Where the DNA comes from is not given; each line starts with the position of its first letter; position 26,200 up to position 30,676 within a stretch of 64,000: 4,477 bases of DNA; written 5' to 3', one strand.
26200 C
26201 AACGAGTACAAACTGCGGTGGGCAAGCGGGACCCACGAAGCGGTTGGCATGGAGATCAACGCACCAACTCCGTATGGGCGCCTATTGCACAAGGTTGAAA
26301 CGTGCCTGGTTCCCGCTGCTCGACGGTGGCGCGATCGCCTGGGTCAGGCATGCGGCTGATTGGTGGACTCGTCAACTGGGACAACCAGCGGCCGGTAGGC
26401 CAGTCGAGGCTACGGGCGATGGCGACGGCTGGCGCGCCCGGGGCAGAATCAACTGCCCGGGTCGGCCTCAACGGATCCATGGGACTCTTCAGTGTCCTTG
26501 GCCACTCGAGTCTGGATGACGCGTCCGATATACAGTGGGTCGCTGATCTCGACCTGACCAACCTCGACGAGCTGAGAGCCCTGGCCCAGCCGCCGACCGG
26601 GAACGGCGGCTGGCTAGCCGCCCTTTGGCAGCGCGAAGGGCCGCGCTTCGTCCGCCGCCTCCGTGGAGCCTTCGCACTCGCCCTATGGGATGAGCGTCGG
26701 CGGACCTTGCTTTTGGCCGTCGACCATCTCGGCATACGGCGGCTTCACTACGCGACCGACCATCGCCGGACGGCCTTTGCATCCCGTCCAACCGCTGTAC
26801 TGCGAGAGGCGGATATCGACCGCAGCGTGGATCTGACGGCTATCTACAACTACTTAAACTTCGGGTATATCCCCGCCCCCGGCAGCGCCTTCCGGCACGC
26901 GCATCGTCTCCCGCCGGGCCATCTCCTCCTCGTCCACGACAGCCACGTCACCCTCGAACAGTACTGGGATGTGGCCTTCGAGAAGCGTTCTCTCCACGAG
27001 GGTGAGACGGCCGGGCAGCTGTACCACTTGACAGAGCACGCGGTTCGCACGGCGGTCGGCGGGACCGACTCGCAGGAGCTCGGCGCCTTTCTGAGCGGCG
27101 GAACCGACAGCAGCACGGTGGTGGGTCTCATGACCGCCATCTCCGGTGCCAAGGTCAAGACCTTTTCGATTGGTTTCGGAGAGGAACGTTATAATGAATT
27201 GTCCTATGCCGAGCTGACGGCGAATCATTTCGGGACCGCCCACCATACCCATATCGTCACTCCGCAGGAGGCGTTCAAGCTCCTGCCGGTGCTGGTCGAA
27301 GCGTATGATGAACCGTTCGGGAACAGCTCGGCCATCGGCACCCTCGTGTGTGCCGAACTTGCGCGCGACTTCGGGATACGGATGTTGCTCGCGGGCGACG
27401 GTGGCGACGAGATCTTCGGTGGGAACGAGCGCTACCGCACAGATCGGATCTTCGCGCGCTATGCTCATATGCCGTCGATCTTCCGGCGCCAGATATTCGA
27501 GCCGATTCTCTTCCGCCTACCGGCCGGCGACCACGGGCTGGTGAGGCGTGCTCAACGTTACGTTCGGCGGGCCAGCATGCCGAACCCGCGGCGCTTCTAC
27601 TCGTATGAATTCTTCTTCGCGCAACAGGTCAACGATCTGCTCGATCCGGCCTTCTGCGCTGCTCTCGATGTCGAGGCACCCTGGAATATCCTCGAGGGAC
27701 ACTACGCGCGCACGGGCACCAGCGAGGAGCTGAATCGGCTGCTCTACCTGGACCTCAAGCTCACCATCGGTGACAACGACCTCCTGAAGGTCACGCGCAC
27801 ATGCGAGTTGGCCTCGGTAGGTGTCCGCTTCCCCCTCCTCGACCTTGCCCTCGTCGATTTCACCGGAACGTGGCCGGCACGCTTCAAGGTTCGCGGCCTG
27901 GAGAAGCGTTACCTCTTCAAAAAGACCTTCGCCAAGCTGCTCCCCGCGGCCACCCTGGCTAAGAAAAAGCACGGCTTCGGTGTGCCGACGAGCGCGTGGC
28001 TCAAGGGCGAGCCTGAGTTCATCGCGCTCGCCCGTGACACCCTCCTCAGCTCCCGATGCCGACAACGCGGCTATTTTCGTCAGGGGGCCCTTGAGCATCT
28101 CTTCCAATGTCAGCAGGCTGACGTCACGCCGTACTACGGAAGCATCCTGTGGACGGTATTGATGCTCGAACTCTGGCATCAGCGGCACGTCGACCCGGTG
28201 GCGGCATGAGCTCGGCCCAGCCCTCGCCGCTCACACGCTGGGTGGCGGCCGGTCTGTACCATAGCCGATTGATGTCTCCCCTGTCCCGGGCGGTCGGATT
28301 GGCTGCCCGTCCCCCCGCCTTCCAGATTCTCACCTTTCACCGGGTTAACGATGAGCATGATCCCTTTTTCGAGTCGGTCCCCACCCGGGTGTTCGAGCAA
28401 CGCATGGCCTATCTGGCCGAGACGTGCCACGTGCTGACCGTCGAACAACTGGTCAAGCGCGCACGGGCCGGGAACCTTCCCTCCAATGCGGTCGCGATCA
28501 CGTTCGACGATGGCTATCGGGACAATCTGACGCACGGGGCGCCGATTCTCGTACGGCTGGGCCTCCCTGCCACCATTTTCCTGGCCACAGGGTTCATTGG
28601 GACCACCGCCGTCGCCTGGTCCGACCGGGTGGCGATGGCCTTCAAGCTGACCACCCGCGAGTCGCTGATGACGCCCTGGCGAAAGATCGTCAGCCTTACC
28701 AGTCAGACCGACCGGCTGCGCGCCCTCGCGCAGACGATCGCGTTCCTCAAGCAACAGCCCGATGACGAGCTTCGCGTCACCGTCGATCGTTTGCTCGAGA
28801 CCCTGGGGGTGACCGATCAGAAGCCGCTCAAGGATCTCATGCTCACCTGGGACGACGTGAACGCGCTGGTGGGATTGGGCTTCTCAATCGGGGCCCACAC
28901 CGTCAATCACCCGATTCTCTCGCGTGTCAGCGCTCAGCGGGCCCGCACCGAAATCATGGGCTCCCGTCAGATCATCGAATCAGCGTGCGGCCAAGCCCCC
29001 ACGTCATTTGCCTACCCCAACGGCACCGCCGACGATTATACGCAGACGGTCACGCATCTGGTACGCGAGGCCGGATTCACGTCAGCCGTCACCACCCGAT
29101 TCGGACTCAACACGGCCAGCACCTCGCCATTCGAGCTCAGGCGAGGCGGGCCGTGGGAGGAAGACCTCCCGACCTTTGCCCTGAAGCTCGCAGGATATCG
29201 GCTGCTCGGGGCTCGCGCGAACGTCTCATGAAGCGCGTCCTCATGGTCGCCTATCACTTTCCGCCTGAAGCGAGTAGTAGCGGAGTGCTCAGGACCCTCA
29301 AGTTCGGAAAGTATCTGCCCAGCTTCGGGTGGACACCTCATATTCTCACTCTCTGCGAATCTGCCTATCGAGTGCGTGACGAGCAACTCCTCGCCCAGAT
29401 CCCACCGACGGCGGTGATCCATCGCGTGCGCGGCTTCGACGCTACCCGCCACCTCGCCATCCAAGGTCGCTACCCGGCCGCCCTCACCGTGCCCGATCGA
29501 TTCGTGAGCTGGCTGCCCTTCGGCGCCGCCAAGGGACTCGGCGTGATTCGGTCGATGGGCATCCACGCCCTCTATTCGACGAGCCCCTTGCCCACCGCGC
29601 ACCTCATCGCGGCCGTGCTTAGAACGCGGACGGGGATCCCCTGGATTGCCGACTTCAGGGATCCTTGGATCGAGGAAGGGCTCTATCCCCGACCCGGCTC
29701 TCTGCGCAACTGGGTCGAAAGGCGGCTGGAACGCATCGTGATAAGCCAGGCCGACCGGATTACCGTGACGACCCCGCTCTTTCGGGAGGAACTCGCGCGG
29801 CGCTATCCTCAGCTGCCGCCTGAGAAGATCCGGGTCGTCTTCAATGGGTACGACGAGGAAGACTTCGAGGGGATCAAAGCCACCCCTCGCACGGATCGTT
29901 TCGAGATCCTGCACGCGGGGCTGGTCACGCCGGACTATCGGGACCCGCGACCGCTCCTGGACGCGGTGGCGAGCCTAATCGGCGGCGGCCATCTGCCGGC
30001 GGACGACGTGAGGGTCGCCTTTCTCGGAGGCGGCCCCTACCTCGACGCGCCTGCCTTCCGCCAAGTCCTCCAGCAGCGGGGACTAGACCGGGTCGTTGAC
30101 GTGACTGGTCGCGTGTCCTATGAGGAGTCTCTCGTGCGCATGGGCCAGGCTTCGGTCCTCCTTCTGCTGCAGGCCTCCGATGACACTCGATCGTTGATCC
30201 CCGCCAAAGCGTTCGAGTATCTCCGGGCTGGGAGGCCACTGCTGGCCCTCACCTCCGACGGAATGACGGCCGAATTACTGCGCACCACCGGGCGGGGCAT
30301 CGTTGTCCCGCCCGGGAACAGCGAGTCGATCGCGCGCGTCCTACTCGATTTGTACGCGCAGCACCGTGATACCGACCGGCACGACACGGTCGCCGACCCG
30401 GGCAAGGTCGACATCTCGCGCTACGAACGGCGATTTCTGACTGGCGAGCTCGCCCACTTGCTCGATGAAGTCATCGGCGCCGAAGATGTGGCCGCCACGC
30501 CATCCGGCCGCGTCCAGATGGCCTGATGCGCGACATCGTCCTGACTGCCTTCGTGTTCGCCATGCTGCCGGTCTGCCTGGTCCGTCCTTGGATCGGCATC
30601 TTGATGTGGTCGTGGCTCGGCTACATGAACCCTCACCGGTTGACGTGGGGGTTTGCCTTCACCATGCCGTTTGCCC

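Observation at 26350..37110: Three (four with the 3' edge gene) asparagine-synthetase-family paralogs in one locus; the first lacks the glutaminase Cys nucleophile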

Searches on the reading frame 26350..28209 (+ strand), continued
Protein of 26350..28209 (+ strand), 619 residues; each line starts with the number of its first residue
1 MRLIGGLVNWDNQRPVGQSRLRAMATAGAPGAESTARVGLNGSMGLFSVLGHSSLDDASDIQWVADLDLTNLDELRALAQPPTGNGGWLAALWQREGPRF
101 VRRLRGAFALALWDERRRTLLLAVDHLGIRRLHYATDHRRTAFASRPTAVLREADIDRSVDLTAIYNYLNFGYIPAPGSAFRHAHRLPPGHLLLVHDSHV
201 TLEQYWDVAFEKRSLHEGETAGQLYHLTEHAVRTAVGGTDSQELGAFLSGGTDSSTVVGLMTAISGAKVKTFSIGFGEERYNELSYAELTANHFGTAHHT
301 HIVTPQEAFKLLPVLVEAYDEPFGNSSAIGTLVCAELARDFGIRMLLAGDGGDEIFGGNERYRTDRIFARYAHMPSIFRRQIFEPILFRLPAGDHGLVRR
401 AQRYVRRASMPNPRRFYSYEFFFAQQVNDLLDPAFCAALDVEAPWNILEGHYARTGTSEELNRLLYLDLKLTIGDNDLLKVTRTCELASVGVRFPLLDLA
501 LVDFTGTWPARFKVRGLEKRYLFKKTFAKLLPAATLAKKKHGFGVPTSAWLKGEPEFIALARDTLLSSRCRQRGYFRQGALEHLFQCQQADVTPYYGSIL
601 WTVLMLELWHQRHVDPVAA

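Call 70: search_protein_families(library=ncbifam, proteins=[L061:9701-11551:+, L032:9824-11680:+, L069:9767-11596:+, L076:9737-11572:+, L080:9686-11542:+, L029:9920-11713:+, L062:9719-11557:+, L061:12751-14604:+, L080:12749-14608:+, L072:12705-14549:+], max_evalue=1e-30)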
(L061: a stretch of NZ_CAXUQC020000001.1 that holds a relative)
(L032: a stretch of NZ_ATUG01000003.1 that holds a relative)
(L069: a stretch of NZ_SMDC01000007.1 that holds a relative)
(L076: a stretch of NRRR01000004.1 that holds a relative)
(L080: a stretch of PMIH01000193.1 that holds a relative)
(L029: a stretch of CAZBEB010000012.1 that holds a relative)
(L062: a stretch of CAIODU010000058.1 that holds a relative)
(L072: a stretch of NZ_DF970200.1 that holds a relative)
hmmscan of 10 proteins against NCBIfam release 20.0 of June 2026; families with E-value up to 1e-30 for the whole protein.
L061:9701-11551:+ (616 aa): 3 families
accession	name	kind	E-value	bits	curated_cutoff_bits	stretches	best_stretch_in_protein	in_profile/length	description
TIGR03108.1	eps_aminotran_1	hypoth_equivalog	3e-88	297.1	816.9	1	91-606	107-624/628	XrtA/PEP-CTERM system amidotransferase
TIGR01536.1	asn_synth_AEB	equivalog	3.4e-64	217.7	267.1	1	96-541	113-517/517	asparagine synthase (glutamine-hydrolyzing)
TIGR03104.1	trio_amidotrans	equivalog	9.7e-58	195.8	570.1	1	100-363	116-385/589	N-acetylglutaminylglutamine amidotransferase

L032:9824-11680:+ (618 aa): 5 families
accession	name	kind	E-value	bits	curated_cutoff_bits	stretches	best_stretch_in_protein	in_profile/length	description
TIGR03108.1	eps_aminotran_1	hypoth_equivalog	6.9e-85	286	816.9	1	62-613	70-626/628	XrtA/PEP-CTERM system amidotransferase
TIGR01536.1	asn_synth_AEB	equivalog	1.2e-72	245.6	267.1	1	53-544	62-516/517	asparagine synthase (glutamine-hydrolyzing)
TIGR03104.1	trio_amidotrans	equivalog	1.1e-57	195.6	570.1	1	92-366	102-383/589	N-acetylglutaminylglutamine amidotransferase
NF033535.1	lass_lactam_cya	exception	6e-47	160.6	525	0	88-374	98-390/668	lasso peptide isopeptide bond-forming cyclase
NF006949.0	PRK09431.1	equivalog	2.7e-34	118.6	499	0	182-364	167-359/554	asparagine synthase B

L069:9767-11596:+ (609 aa): 4 families
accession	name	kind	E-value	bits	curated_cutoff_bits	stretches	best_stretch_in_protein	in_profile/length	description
TIGR03108.1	eps_aminotran_1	hypoth_equivalog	2.1e-83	281.1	816.9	1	79-598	104-626/628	XrtA/PEP-CTERM system amidotransferase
TIGR03104.1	trio_amidotrans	equivalog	8.5e-70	235.6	570.1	1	79-353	104-385/589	N-acetylglutaminylglutamine amidotransferase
TIGR01536.1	asn_synth_AEB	equivalog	1e-68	232.7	267.1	1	79-532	105-517/517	asparagine synthase (glutamine-hydrolyzing)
NF033535.1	lass_lactam_cya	exception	5.5e-34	117.7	525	0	78-345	103-376/668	lasso peptide isopeptide bond-forming cyclase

L076:9737-11572:+ (611 aa): 4 families
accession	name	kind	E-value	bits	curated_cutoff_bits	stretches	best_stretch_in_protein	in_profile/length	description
TIGR03108.1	eps_aminotran_1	hypoth_equivalog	2.7e-84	284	816.9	1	74-606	92-627/628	XrtA/PEP-CTERM system amidotransferase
TIGR01536.1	asn_synth_AEB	equivalog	1.8e-70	238.4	267.1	1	86-539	105-517/517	asparagine synthase (glutamine-hydrolyzing)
TIGR03104.1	trio_amidotrans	equivalog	9.1e-65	219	570.1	1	79-360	97-385/589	N-acetylglutaminylglutamine amidotransferase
NF033535.1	lass_lactam_cya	exception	4.9e-32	111.3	525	0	83-352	101-376/668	lasso peptide isopeptide bond-forming cyclase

L080:9686-11542:+ (618 aa): 3 families
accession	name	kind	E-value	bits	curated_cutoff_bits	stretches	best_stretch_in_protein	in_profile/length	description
TIGR03108.1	eps_aminotran_1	hypoth_equivalog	3.6e-80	270.4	816.9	1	103-609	117-624/628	XrtA/PEP-CTERM system amidotransferase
TIGR01536.1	asn_synth_AEB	equivalog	6.5e-57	193.7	267.1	1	105-544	120-517/517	asparagine synthase (glutamine-hydrolyzing)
TIGR03104.1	trio_amidotrans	equivalog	8.1e-48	163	570.1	0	106-366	120-385/589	N-acetylglutaminylglutamine amidotransferase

L029:9920-11713:+ (597 aa): 5 families
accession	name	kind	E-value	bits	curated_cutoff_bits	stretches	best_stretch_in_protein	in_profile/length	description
TIGR03108.1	eps_aminotran_1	hypoth_equivalog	4.2e-89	299.9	816.9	1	36-591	67-624/628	XrtA/PEP-CTERM system amidotransferase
TIGR01536.1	asn_synth_AEB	equivalog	9.6e-67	226.1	267.1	1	38-525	70-517/517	asparagine synthase (glutamine-hydrolyzing)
TIGR03104.1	trio_amidotrans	equivalog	3.4e-65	220.4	570.1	1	35-345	65-383/589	N-acetylglutaminylglutamine amidotransferase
NF006949.0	PRK09431.1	equivalog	1.4e-38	132.8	499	0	164-343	172-359/554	asparagine synthase B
NF033535.1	lass_lactam_cya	exception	4.9e-37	127.8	525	0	40-338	71-375/668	lasso peptide isopeptide bond-forming cyclase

L062:9719-11557:+ (612 aa): 5 families
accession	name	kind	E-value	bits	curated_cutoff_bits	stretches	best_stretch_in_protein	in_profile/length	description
TIGR03108.1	eps_aminotran_1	hypoth_equivalog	1e-93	315.2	816.9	1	88-610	101-627/628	XrtA/PEP-CTERM system amidotransferase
TIGR01536.1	asn_synth_AEB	equivalog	9.7e-74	249.2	267.1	1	91-544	105-517/517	asparagine synthase (glutamine-hydrolyzing)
TIGR03104.1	trio_amidotrans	equivalog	1.5e-60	205.1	570.1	1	86-364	99-385/589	N-acetylglutaminylglutamine amidotransferase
NF006949.0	PRK09431.1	equivalog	1.3e-40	139.5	499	0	186-363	172-362/554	asparagine synthase B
NF033535.1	lass_lactam_cya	exception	3.8e-38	131.5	525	0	89-356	102-376/668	lasso peptide isopeptide bond-forming cyclase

L061:12751-14604:+ (618 aa): 5 families
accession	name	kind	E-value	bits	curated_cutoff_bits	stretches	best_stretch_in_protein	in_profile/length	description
TIGR03108.1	eps_aminotran_1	hypoth_equivalog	1.3e-194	648.4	816.9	1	1-613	1-624/628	XrtA/PEP-CTERM system amidotransferase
TIGR01536.1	asn_synth_AEB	equivalog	4.3e-156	520.9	267.1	1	2-550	1-517/517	asparagine synthase (glutamine-hydrolyzing)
TIGR03104.1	trio_amidotrans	equivalog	4.4e-133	444.6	570.1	2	1-378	1-386/589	N-acetylglutaminylglutamine amidotransferase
NF006949.0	PRK09431.1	equivalog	1.1e-98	331.1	499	2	1-169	1-168/554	asparagine synthase B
NF033535.1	lass_lactam_cya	exception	5.5e-68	230.1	525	1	1-373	1-381/668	lasso peptide isopeptide bond-forming cyclase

L080:12749-14608:+ (620 aa): 5 families
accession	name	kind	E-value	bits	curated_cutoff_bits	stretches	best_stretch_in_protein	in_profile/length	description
TIGR03108.1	eps_aminotran_1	hypoth_equivalog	7.2e-188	626.2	816.9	1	1-613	1-624/628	XrtA/PEP-CTERM system amidotransferase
TIGR01536.1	asn_synth_AEB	equivalog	4.8e-149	497.7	267.1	1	2-550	1-517/517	asparagine synthase (glutamine-hydrolyzing)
TIGR03104.1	trio_amidotrans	equivalog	2.9e-122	408.9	570.1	1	1-378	1-386/589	N-acetylglutaminylglutamine amidotransferase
NF006949.0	PRK09431.1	equivalog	1.1e-97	327.8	499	2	1-168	1-167/554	asparagine synthase B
NF033535.1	lass_lactam_cya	exception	2.3e-67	228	525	1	1-381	1-389/668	lasso peptide isopeptide bond-forming cyclase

L072:12705-14549:+ (615 aa): 5 families
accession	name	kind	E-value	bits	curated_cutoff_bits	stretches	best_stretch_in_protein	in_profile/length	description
TIGR03108.1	eps_aminotran_1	hypoth_equivalog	7.2e-191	636.1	816.9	1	1-610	1-625/628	XrtA/PEP-CTERM system amidotransferase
TIGR01536.1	asn_synth_AEB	equivalog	2.3e-150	502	267.1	1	2-546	1-517/517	asparagine synthase (glutamine-hydrolyzing)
TIGR03104.1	trio_amidotrans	equivalog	3.4e-137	458.2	570.1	2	1-375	1-384/589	N-acetylglutaminylglutamine amidotransferase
NF006949.0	PRK09431.1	equivalog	1.5e-93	314.2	499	2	1-167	1-167/554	asparagine synthase B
NF033535.1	lass_lactam_cya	exception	1e-65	222.6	525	1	1-367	1-375/668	lasso peptide isopeptide bond-forming cyclase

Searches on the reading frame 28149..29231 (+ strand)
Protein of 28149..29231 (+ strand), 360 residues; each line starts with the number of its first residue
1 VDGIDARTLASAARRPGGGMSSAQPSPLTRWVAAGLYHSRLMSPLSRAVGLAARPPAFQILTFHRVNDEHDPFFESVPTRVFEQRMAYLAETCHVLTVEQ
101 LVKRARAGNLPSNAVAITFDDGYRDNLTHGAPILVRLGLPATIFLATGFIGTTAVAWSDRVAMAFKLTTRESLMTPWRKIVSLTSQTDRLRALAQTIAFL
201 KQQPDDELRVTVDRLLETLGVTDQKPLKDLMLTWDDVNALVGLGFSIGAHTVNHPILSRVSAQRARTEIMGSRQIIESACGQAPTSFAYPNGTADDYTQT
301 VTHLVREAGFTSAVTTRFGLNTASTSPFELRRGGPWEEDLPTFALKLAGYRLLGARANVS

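Call 7: search_protein_families(library=ncbifam, proteins=[window:28149-29231:+], max_evalue=0.00001)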
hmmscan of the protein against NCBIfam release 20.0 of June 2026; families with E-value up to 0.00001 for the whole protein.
window:28149-29231:+ (360 aa): 7 families
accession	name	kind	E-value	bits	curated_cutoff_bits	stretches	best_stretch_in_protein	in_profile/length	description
TIGR03938.2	deacetyl_PgaB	equivalog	4e-17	61.7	321.9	1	58-183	3-130/621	poly-beta-1,6-N-acetyl-D-glucosamine N-deacetylase PgaB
NF011177.0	PRK14582.1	equivalog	2.5e-12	45.9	923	1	57-183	48-173/671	poly-beta-1,6-N-acetyl-D-glucosamine N-deacetylase PgaB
TIGR03933.1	PIA_icaB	equivalog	7.2e-12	45.3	248.35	1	75-195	33-148/245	intercellular adhesin biosynthesis polysaccharide N-deacetylase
NF011176.0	PRK14581.1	equivalog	1.3e-10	40.1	1091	1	41-183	29-173/673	poly-beta-1,6-N-acetyl-D-glucosamine N-deacetylase PgaB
TIGR02764.1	spore_ybaN_pdaB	equivalog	7.8e-08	32.3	237.4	1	237-312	51-123/191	polysaccharide deacetylase family sporulation protein PdaB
NF050820.1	PolSacchBiosHfsH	equivalog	2.9e-06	27.2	400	0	232-294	81-143/249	oligosaccharide deacetylase HfsH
TIGR04243.1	nodulat_NodB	equivalog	7.2e-06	25.6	240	0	243-309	53-117/197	chitooligosaccharide deacetylase NodB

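Call 18: search_protein_families(library=pfam, proteins=[window:28149-29231:+], max_evalue=0.001)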
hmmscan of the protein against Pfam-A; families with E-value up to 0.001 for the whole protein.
window:28149-29231:+ (360 aa): 1 family
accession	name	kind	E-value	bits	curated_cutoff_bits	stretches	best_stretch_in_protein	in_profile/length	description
PF01522.26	Polysacc_deac_1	-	3.5e-24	85.6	23.1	1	109-311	3-122/124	Polysaccharide deacetylase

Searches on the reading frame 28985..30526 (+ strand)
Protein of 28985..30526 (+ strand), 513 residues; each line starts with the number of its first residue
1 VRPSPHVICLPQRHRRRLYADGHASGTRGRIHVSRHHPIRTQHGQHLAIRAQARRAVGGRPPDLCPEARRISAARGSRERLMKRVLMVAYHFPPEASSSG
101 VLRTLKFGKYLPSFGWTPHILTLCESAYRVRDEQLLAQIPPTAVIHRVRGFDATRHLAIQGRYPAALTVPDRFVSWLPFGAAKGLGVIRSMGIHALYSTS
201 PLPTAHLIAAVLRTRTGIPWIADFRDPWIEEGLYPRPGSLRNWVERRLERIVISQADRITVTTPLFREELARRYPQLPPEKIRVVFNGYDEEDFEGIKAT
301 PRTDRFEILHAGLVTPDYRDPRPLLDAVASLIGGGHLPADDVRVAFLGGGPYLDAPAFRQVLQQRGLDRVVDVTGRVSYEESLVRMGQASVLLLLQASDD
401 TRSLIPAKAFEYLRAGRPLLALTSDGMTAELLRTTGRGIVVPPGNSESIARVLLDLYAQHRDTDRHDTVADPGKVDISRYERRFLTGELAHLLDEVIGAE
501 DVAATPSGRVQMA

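Call 7: search_protein_families(library=ncbifam, proteins=[window:28985-30526:+], max_evalue=0.00001)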
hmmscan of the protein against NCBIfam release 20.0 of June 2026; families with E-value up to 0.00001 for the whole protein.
window:28985-30526:+ (513 aa): 3 families
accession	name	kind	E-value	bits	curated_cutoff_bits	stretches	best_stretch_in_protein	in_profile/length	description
TIGR04063.1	stp3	hypoth_equivalog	4.5e-15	55.4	442.05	1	199-465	99-366/397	TIGR04063 family PEP-CTERM/XrtA system glycosyltransferase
TIGR03088.1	stp2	hypoth_equivalog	3.1e-07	29.8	409.05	1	274-462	154-340/374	TIGR03088 family PEP-CTERM/XrtA system glycosyltransferase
TIGR02149.1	glgA_Coryne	subfamily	4.9e-06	25.9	302.4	1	227-303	121-192/391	glycogen synthase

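Call 18: search_protein_families(library=pfam, proteins=[window:28985-30526:+], max_evalue=0.001)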
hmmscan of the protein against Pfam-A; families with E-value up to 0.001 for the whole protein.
window:28985-30526:+ (513 aa): 4 families
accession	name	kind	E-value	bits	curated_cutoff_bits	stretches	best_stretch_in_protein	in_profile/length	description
PF13579.12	Glyco_trans_4_4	-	1.3e-14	55.3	29.7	1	105-288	8-158/158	Glycosyl transferase 4-like domain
PF13439.12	Glyco_transf_4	-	2.1e-11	44.6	28.5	1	159-292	39-169/170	Glycosyltransferase Family 4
PF13692.12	Glyco_trans_1_4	-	3.1e-10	40.9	27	1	308-458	4-141/142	Glycosyl transferases group 1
PF00534.26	Glycos_transf_1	-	6e-06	26.3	26.4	1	340-459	46-158/172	Glycosyl transferases group 1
